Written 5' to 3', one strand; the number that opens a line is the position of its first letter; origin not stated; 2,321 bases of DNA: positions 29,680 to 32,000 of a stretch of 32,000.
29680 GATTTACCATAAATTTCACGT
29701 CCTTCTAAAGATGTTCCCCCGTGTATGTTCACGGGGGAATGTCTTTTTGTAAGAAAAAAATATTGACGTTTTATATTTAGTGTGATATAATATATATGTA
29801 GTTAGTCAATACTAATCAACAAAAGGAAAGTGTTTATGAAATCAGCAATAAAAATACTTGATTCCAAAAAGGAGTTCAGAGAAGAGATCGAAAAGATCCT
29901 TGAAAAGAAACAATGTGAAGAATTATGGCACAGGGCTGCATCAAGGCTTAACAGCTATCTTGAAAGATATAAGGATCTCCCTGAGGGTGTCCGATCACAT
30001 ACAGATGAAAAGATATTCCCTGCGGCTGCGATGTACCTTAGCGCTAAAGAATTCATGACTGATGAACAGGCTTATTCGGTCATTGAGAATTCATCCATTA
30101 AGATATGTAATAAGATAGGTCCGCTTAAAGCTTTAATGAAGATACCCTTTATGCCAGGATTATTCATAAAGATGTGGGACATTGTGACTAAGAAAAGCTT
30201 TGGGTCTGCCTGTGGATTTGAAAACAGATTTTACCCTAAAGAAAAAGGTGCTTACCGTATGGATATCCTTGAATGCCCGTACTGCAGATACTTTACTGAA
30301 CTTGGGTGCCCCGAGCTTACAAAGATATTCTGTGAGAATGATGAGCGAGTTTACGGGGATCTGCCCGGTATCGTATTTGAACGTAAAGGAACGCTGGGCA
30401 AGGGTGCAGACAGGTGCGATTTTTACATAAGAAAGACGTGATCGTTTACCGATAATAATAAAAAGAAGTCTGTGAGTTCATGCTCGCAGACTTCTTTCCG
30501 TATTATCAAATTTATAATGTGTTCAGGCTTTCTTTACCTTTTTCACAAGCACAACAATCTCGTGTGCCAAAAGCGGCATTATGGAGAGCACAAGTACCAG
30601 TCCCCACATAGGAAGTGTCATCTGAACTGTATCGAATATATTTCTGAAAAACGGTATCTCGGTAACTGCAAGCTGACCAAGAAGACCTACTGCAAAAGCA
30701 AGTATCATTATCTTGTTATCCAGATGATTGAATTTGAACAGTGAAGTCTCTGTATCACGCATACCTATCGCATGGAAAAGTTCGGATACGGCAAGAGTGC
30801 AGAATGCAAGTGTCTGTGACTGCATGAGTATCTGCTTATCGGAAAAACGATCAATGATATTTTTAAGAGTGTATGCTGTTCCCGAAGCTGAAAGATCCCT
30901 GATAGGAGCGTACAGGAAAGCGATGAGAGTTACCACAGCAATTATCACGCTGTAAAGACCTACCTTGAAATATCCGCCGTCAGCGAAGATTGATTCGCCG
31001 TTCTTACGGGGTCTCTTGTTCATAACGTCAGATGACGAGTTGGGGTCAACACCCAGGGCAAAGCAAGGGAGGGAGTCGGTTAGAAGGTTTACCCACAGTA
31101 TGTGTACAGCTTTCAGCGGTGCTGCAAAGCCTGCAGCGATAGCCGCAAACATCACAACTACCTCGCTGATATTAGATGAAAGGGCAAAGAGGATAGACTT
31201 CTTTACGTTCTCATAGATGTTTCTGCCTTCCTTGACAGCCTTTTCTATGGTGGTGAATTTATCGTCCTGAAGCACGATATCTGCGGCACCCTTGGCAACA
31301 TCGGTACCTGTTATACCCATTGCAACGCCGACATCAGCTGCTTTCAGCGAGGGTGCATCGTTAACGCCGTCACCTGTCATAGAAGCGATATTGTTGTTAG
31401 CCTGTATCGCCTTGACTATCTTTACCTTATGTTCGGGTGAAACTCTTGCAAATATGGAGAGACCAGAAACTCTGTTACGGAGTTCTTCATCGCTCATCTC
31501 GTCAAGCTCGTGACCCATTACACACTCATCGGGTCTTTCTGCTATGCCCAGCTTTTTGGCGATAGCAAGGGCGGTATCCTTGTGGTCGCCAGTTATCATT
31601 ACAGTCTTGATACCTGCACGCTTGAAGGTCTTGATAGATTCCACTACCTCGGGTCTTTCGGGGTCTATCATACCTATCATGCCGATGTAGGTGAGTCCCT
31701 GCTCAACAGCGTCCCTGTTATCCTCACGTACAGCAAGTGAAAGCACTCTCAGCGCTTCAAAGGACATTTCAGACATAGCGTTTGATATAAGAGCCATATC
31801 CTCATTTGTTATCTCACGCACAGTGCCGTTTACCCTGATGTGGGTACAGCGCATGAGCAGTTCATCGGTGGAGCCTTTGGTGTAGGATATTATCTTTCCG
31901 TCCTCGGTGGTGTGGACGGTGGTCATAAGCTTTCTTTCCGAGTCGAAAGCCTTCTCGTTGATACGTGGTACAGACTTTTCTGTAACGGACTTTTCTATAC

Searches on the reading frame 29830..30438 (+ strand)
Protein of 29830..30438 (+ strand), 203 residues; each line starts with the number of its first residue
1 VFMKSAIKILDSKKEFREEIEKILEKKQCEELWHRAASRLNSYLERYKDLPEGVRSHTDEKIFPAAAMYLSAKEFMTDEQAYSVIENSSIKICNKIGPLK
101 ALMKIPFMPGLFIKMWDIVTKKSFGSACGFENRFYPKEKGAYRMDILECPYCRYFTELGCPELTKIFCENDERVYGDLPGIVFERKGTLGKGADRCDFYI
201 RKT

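Call 44: search_protein_families(library=pfam, proteins=[window:29830-30438:+], max_evalue=0.0001)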
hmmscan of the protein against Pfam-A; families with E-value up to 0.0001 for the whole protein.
window:29830-30438:+ (203 aa): 1 family
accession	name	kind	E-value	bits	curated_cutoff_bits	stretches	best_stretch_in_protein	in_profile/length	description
PF14196.11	ATC_hydrolase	-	4.9e-21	76.5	28.1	1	58-198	4-143/145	L-2-amino-thiazoline-4-carboxylic acid hydrolase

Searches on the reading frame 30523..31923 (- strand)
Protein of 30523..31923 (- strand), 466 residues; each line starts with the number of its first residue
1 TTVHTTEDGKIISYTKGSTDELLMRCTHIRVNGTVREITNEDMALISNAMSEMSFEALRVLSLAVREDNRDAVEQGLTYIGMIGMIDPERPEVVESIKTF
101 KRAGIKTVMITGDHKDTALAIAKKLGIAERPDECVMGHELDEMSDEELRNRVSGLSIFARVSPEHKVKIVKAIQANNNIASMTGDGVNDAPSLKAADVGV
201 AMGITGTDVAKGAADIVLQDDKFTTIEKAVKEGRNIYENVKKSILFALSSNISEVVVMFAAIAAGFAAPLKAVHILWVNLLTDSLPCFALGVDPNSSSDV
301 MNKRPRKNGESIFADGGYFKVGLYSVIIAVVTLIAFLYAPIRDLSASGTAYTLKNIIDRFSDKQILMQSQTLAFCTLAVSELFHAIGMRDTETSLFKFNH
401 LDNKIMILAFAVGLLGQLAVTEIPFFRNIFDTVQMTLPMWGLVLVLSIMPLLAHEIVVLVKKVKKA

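Call 44: search_protein_families(library=pfam, proteins=[window:30523-31923:-], max_evalue=0.0001)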
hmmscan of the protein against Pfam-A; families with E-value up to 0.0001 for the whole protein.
window:30523-31923:- (466 aa): 3 families
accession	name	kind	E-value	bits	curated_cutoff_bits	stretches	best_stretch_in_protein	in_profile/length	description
PF00689.26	Cation_ATPase_C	-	3.5e-45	154.3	27.3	1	268-457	2-172/175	Cation transporting ATPase, C-terminus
PF00702.32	Hydrolase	-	6.9e-17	62.9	26.4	1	57-197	67-191/191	haloacid dehalogenase-like hydrolase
PF12710.13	HAD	-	3.6e-05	24.7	27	1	32-194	31-189/189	haloacid dehalogenase-like hydrolase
